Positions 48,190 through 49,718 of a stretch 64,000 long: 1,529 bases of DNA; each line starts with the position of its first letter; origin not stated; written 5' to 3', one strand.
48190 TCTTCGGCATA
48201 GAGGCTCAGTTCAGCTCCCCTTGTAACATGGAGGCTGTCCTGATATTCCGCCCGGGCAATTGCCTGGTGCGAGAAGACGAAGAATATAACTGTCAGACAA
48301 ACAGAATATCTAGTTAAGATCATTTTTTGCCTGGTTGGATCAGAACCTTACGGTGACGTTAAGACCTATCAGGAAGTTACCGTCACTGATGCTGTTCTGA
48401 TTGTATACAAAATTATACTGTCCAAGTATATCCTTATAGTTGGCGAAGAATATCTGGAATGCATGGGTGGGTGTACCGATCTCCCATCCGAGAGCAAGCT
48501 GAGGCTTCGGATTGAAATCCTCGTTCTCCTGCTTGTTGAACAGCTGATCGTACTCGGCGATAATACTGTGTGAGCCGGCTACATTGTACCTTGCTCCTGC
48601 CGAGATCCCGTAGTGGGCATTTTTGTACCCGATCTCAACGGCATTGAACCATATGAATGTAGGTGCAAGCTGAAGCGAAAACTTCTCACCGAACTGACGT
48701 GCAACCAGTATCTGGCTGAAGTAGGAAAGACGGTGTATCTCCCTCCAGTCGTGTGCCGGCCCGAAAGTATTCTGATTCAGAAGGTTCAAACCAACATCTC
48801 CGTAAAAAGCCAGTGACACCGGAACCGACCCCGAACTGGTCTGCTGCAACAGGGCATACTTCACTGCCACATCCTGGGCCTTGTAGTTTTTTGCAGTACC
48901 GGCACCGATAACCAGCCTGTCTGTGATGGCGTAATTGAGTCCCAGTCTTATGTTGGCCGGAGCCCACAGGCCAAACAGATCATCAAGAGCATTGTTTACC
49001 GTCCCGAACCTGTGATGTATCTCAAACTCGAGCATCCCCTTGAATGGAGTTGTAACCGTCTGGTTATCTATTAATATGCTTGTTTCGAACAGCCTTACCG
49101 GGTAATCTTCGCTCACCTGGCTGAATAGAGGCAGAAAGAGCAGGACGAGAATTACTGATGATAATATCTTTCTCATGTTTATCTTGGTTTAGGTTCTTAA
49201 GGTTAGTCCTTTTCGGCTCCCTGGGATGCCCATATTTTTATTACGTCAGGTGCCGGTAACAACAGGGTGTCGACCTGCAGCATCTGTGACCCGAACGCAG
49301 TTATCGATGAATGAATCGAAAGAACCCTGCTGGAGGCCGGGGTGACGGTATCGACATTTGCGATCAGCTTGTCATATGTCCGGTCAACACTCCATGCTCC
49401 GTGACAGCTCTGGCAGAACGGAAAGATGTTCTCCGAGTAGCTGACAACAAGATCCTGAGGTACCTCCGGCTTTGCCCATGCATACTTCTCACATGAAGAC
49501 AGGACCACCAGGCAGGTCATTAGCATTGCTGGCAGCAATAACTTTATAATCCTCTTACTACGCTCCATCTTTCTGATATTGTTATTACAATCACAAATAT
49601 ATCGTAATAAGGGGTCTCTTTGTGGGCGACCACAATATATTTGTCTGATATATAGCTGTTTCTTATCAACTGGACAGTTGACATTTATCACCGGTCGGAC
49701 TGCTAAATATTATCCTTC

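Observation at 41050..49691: Multihaem cytochrome / outer-membrane barrel gene cluster with co-located CcsBA maturase and FNR-type regulator: candidate undescribed envelope-spanning electron-transfer system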

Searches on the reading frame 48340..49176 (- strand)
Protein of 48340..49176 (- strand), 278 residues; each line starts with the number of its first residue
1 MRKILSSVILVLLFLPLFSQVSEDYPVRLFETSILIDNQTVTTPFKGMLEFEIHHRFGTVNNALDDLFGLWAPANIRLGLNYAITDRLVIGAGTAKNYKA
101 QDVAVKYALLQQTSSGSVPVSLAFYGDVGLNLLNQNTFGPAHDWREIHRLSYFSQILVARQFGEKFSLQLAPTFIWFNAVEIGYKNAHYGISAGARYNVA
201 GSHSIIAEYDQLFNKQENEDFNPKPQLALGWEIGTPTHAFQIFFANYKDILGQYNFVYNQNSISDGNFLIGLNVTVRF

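Call 3: search_protein_families(library=pfam, proteins=[window:48340-49176:-], max_evalue=0.1)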
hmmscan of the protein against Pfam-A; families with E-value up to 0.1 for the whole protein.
window:48340-49176:- (278 aa): 1 family
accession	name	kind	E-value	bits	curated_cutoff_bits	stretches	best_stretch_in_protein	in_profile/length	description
PF19089.6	DUF5777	-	7.3e-71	238.7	23.1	1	30-278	1-247/247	Membrane bound beta barrel domain (DUF5777)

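Call 4: search_protein_families(library=ncbifam, proteins=[window:48340-49176:-], max_evalue=0.1)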
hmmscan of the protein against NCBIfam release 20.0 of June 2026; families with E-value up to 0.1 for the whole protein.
window:48340-49176:- (278 aa): 0 families

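Call 20: search_solved_structures(query=window:48340-49176:-, max_evalue=10)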
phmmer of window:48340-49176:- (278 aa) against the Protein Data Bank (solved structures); distinct sequences matched with E-value up to 10: 0.

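Call 21: find_homologous_proteins(query=window:48340-49176:-, max_evalue=0.001)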
Query window:48340-49176:- (278 aa): 1121 proteins with E <= 0.001 among 2021 candidates; the best 120 are listed.
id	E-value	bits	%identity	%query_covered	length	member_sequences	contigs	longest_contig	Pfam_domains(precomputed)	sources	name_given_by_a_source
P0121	1.8e-183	626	100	100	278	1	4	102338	PF19089.7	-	-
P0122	2.6e-183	626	100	100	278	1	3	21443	PF19089.7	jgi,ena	-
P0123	7.7e-180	614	97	100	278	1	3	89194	PF19089.7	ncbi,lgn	-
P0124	5.4e-173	592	94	100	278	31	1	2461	PF19089.7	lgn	-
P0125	9.4e-171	585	92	100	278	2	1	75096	PF19089.7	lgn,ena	-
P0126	9.1e-170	581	94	98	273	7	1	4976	PF19089.7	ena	-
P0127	1.1e-169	581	91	100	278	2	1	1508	PF19089.7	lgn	-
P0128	2.1e-169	580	91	100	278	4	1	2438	PF19089.7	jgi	-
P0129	4.9e-168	576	90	100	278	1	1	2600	PF19089.7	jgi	jgi:Membrane bound beta barrel domain (DUF5777)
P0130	1.4e-167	574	90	100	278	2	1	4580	PF19089.7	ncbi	-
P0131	6.0e-167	572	90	100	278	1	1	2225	PF19089.7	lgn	-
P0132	1.7e-166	571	88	100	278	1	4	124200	PF19089.7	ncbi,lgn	-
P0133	8.1e-163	558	87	100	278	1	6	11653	PF19089.7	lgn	-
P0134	9.7e-163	558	87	100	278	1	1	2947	PF19089.7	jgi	-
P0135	1.3e-161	555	86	100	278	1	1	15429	PF19089.7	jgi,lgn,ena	-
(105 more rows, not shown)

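Call 32: predict_structure(alignment_id=A2)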
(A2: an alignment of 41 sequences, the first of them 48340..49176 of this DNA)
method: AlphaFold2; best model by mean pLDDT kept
length: 278 residues; sequences in the alignment: 41
mean_pLDDT: 85.1   pTM: 0.81
mean pLDDT of the five models: 85.1, 84.9, 77.5, 72.0, 70.3
residues with pLDDT >= 90: 138; 70-90: 97; 50-70: 35; < 50: 8
segments of 3 or more residues with pLDDT < 50: 19-21, 143-147
pLDDT, mean of each block of 10 residues (from residue 1): 82 61 76 90 92 84 60 78 95 81 94 90 94 69 56 96 94 91 88 96 95 90 93 93 89 85 81 94
secondary structure, 60 per line:
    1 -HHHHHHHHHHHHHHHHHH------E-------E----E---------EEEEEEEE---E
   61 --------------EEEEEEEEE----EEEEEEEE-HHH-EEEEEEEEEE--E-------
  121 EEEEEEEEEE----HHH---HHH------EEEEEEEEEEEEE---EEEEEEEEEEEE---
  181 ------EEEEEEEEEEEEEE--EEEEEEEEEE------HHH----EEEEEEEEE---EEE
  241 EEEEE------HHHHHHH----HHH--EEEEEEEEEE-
elements in order: H2-19 E49-56 E75-83 E88-95 E101-110 E121-130 E150-162 E166-177 E187-200 E203-212 E226-234 E238-245 H252-258 E268-277

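Call 37: fold_search(model_id=the predicted structure, library=pdb)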
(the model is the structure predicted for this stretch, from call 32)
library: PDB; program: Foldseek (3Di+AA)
matches with E <= 10: 840; with E <= 0.001: 88
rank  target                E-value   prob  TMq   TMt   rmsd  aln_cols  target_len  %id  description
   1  9a32_MODEL_1_A        1.9e-06  1.00  0.44  0.35  16.5       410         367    8  Model of E. coli OmpC by in-cell photo-crosslinking MS and deep learning (released 2023-02-24)
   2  4d65_A                2.7e-06  1.00  0.39  0.33  11.8       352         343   12  Structure of porin Omp-Pst2 from P. stuartii; the asymmetric unit contains a dimer of trimers. (released 2016-03-09)
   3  2jqy_MODEL_1_A        5.0e-06  1.00  0.43  0.43   9.6       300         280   12  Outer Membrane Protein G (released 2007-10-09)
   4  2wvp                  7.6e-06  1.00  0.43  0.46   9.3       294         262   11  Synthetically modified OmpG (released 2010-07-14)
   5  3fid_A                9.0e-06  1.00  0.39  0.38   9.4       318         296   12  LpxR from Salmonella typhimurium (released 2009-02-10)
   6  2x9k                  1.2e-05  1.00  0.42  0.42   9.8       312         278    9  Structure of a E.coli porin (released 2011-01-26)
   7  2f1c                  1.5e-05  1.00  0.42  0.45   8.2       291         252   11  Crystal structure of the monomeric porin OmpG (released 2006-06-27)
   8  4rl8_C                3.1e-05  1.00  0.48  0.49   8.2       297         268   13  Crystal structure of the COG4313 outer membrane channel from Pseudomonas putida F1 (released 2015-07-29)
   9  4rl8_A                3.3e-05  1.00  0.52  0.54   8.7       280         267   14  Crystal structure of the COG4313 outer membrane channel from Pseudomonas putida F1 (released 2015-07-29)
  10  2iwv_A                4.3e-05  1.00  0.46  0.46   7.2       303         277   10  Structure of the monomeric outer membrane porin OmpG in the open and closed conformation (released 2006-08-14)
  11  5mdq_A                4.3e-05  1.00  0.39  0.33  11.7       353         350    9  Crystal structure of outer membrane expressed Chitoporin VhChip from Vibrio harveyi (released 2017-12-20)
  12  9fzd_A                4.8e-05  0.99  0.22  0.30  18.6       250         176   10  Structure of OmpA-long in complex with nanobody Nb39 (released 2024-07-17)
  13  8xua_A                5.1e-05  1.00  0.53  0.68   6.1       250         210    8  Oligogalacturonate-specific porin from Vibrio harveyi (VhGalP) (released 2024-12-25)
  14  4ctd_A                7.0e-05  1.00  0.43  0.49   9.1       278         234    9  X-ray structure of an engineered OmpG loop6-deletion (released 2014-08-13)
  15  5o68_F                8.7e-05  1.00  0.52  0.57   7.3       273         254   10  Crystal Structure of the Pseudomonas functional amyloid secretion protein FapF - R157A mutant (released 2017-08-23)
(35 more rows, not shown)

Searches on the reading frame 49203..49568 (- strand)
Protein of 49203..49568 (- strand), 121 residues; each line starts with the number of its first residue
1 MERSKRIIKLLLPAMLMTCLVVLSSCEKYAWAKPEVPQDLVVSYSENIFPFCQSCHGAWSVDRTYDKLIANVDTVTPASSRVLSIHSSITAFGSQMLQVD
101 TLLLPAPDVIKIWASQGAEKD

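Call 3: search_protein_families(library=pfam, proteins=[window:49203-49568:-], max_evalue=0.1)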
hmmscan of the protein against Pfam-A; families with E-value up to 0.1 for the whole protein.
window:49203-49568:- (121 aa): 0 families

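Call 4: search_protein_families(library=ncbifam, proteins=[window:49203-49568:-], max_evalue=0.1)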
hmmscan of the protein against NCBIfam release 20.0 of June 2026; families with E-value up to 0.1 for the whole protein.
window:49203-49568:- (121 aa): 0 families

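Call 57: search_protein_families(library=pfam, alignment_id=A4, max_evalue=1)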
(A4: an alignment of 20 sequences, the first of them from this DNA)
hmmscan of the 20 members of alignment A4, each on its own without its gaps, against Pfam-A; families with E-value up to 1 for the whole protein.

A. member 1, seq(121 aa): 1 family
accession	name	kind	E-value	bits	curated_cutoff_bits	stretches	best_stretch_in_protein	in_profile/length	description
PF24445.1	DUF7564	-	0.11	13.3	32.2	1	51-66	25-40/76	Family of unknown function (DUF7564)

B. families by the number of members that match (of 20 scanned): 16 families
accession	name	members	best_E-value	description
PF13442.11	Cytochrome_CBB3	9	0.0003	Cytochrome C oxidase, cbb3-type, subunit III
PF00034.26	Cytochrom_C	7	0.016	Cytochrome c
PF22297.1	PccH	4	0.0028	PccH Cytochrome c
PF24445.1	DUF7564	2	0.042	Family of unknown function (DUF7564)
PF14376.11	Haem_bd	2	0.059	Haem-binding domain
PF02471.22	OspE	1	0.028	Borrelia outer surface protein E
PF23944.1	DUF7278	1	0.036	Profilin-like domain of unknown function (DUF7278)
PF17531.7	O_Spanin_T7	1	0.041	Spanin, outer lipoprotein subunit T7-like virus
PF00798.23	Arena_glycoprot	1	0.042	Arenavirus glycoprotein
PF00886.24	Ribosomal_S16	1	0.045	Ribosomal protein S16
PF02402.22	Lysis_col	1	0.063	Lysis protein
PF14495.11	Cytochrom_C550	1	0.084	Cytochrome c-550 domain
PF02415.23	Chlam_PMP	1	0.094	Chlamydia polymorphic membrane protein (Chlamydia_PMP) repeat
PF23801.1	DUF7177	1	0.13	Family of unknown function (DUF7177)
PF08833.15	Axin_b-cat_bind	1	0.23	Axin beta-catenin binding motif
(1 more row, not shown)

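Call 58: search_solved_structures(query=A4, max_evalue=1)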
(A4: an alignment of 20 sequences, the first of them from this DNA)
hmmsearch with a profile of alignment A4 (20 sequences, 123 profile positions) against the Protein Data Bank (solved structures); distinct sequences matched with E-value up to 1: 28.
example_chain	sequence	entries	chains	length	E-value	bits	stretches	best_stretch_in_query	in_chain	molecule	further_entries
5c2v_A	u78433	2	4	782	7.8e-07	32.5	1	32-65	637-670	HYDRAZINE SYNTHASE ALPHA SUBUNIT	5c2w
7c9r_C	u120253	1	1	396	2.2e-05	27.8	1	49-87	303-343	Photosynthetic reaction center cytochrome c subunit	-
4rlr_A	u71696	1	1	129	5.9e-05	26.4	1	38-70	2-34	Cytochrome c, 1 heme-binding site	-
7vrj_C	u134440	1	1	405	0.00064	23.1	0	46-98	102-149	Photosynthetic reaction center cytochrome c subunit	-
8wdu_C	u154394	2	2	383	0.00089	22.6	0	45-98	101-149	Photosynthetic reaction center cytochrome c subunit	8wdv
1eys_C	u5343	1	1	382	0.0017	21.8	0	48-97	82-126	PHOTOSYNTHETIC REACTION CENTER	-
5mab_A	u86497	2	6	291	0.0019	21.5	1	41-121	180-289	FoxE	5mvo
7c52_C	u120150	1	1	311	0.021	18.2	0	47-97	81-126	Photosynthetic reaction center cytochrome c subunit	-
9m8m_C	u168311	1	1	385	0.025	18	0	50-98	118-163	Photosynthetic reaction center cytochrome c subunit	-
8zk2_C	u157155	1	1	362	0.029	17.8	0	51-83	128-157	Photosynthetic reaction center cytochrome c subunit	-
3wmm_C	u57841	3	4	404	0.03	17.7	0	48-97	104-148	Photosynthetic reaction center C subunit | Photosynthetic reaction center cytochrome c subunit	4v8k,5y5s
5b5m_C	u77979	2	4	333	0.043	17.2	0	47-97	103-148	Photosynthetic reaction center cytochrome c subunit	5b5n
4qo5_A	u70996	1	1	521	0.044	17.2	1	28-96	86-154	Hypothetical multiheme protein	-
9se7_T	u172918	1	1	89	0.046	17.1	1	48-112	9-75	Cytochrome c6, chloroplastic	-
1cyi_A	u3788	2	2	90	0.047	17.1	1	48-112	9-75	CYTOCHROME C6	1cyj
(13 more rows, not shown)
